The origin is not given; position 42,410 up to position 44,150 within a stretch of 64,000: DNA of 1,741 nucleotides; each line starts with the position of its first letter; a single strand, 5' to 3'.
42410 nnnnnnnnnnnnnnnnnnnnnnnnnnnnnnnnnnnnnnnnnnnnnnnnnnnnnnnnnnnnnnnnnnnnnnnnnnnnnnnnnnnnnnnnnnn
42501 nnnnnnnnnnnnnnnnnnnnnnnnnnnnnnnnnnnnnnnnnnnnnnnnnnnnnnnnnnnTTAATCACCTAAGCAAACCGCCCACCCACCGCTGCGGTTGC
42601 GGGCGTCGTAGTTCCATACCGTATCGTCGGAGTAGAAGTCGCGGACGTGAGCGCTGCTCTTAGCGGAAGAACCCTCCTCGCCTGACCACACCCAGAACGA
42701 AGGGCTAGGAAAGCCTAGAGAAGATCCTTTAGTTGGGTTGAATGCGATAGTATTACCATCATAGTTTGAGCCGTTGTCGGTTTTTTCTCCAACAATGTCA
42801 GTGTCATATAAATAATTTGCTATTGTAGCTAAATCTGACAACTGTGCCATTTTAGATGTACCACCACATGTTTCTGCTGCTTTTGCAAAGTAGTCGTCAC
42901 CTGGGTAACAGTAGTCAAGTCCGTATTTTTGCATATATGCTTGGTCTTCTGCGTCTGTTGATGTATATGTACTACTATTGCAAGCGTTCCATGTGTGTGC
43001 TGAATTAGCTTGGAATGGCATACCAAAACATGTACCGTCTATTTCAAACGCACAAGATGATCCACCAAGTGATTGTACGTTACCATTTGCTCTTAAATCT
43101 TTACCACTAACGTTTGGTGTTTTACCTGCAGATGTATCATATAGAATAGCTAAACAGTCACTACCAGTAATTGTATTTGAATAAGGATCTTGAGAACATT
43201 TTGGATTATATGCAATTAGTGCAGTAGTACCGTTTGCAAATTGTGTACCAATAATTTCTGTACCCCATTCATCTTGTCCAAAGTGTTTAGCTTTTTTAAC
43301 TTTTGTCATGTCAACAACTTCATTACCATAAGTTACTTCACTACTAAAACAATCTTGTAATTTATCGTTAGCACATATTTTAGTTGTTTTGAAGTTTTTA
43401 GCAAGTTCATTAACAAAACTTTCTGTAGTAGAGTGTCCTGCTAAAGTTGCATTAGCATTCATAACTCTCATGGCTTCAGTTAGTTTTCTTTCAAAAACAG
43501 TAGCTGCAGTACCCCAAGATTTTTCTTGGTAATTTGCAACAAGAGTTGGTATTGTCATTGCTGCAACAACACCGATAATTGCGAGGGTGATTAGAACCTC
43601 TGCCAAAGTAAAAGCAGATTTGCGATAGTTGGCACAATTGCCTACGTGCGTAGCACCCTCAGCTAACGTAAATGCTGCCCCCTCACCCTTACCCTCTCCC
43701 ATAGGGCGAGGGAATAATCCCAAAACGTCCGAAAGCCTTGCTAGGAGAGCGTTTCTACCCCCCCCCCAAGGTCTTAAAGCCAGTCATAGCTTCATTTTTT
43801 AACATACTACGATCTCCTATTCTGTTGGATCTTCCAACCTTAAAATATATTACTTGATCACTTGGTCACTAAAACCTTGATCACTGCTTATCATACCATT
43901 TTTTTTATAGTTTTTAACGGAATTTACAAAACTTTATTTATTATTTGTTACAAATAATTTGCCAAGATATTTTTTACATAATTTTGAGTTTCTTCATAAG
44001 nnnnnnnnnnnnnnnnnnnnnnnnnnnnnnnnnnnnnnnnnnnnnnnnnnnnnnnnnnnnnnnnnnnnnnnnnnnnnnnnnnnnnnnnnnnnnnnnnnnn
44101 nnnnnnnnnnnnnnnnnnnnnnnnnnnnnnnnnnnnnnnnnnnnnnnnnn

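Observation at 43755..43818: G10 homopolymer places a strong SD+ATG exactly one nucleotide out of frame with the pilin: a phase-variation candidate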

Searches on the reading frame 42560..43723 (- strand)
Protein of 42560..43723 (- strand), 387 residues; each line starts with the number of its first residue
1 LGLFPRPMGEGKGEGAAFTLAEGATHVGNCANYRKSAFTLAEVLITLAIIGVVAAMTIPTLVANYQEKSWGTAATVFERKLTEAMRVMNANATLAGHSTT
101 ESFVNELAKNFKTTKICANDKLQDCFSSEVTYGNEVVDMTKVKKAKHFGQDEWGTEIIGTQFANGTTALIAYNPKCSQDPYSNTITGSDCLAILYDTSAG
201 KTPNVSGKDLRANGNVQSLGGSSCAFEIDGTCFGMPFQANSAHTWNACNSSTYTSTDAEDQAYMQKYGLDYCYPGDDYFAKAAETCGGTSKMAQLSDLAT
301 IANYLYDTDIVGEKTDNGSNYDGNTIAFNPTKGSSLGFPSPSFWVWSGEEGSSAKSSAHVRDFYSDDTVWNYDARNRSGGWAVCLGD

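Call 12: search_protein_families(library=pfam, proteins=[window:42560-43723:-], max_evalue=0.1)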
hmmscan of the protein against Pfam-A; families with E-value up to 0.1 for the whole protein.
window:42560-43723:- (387 aa): 1 family
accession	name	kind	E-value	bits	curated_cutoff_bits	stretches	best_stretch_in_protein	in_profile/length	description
PF07963.17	N_methyl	-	3.6e-06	26.8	21.2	1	34-57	3-26/27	Prokaryotic N-terminal methylation motif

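Call 13: search_protein_families(library=ncbifam, proteins=[window:42560-43723:-], max_evalue=0.1)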
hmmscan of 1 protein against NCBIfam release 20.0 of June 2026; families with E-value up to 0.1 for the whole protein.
window:42560-43723:- (387 aa): 12 families
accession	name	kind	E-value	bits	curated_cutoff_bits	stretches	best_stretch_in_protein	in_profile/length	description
NF041775.1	typeIV_PilA_Myxo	equivalog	4.6e-05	23.5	400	1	32-74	7-48/214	type IV pilin protein PilA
TIGR02532.1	IV_pilin_GFxxxE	domain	8.5e-05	22.2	16.3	1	36-57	2-23/24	prepilin-type N-terminal cleavage/methylation domain-containing protein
TIGR01710.1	typeII_sec_gspG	equivalog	0.00025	21.1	88.85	1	37-89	2-53/134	type II secretion system major pseudopilin GspG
NF041013.1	T4P_ComGE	equivalog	0.00039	20.5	49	1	36-99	4-67/83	competence type IV pilus minor pilin ComGE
NF040999.1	pilin_ComGC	equivalog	0.0008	19.6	75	1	36-67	2-33/84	competence type IV pilus major pilin ComGC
TIGR01708.2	typeII_sec_gspH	equivalog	0.005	16.9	80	1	38-96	4-58/169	type II secretion system minor pseudopilin GspH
TIGR02596.1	TIGR02596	subfamily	0.0092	16.1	70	1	38-85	1-48/196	Verru_Chthon cassette protein D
NF007848.0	PRK10557.1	equivalog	0.013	14.9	120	0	31-98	6-73/192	prepilin peptidase-dependent protein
NF007862.0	PRK10574.1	equivalog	0.014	15.5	138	1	35-66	4-34/145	prepilin peptidase-dependent pilin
NF040982.1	ComGD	equivalog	0.039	14.4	70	1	36-69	2-35/139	competence type IV pilus minor pilin ComGD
TIGR01707.1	gspI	equivalog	0.074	13.6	44.35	0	38-66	2-30/101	type II secretion system minor pseudopilin GspI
TIGR02523.1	type_IV_pilV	equivalog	0.075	13.5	52.2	1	37-116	3-87/139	type IV pilus modification protein PilV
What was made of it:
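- On Type IV pilin / prepilin-type protein: Pfam PF07963 at 26.8 bits (cut-off 21.2) and TIGR02532 at 22.2 bits (cut-off 16.3) (calls 12, 13).
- Checked: The downstream ORF is a prepilin: Pfam N_methyl E=3.6e-6 and TIGR02532 E=8.5e-5 (calls 12, 13).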

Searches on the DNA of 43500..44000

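Call 49: search_rna_families(source=window, start=43500, end=44000, threshold=evalue, max_evalue=1)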
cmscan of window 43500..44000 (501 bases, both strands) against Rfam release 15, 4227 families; matches with E-value up to 1: 1.
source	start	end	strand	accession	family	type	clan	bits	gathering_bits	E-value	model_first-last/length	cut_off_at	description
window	43507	43572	-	RF01414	Dicty_Class_I_RNA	Gene;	-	21.4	41.5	0.16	1-56/56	no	Class I RNA from Dictyostelium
